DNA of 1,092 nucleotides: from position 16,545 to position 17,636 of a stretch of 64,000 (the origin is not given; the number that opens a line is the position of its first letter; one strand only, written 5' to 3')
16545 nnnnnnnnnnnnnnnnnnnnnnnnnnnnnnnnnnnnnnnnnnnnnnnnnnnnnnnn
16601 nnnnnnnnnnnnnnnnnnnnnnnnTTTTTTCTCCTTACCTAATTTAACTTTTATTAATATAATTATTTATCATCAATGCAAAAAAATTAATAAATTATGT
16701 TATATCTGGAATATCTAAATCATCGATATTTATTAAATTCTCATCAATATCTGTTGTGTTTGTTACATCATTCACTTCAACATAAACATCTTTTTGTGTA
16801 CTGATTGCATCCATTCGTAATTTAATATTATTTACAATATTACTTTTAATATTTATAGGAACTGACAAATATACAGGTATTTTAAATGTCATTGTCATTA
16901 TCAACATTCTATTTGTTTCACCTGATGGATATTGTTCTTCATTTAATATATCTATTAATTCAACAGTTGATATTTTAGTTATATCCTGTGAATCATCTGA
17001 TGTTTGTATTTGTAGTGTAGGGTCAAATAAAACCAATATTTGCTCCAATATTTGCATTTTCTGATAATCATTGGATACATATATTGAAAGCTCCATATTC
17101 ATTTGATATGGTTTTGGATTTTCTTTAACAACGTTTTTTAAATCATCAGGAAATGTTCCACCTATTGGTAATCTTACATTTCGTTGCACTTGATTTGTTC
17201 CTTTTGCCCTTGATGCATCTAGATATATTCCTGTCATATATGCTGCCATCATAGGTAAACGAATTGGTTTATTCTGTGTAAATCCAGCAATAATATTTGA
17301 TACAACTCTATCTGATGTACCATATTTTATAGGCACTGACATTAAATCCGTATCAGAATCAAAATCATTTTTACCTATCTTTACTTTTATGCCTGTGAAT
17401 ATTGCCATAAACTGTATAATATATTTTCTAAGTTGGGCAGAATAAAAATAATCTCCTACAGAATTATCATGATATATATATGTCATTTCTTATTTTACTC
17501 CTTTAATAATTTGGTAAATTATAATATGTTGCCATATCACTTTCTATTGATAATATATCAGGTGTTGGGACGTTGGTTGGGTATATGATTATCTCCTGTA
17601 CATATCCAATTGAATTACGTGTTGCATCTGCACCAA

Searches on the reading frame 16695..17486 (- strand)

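Call 74: search_protein_families(library=pfam, proteins=[window:16695-17486:-], max_evalue=0.01)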
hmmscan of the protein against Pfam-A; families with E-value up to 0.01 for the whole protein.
window:16695-17486:- (263 aa): 1 family
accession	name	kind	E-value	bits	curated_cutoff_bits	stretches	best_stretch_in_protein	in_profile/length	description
PF16724.11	T4-gp15_tss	-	7.4e-38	130.5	25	1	13-248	1-229/245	T4-like virus Myoviridae tail sheath stabiliser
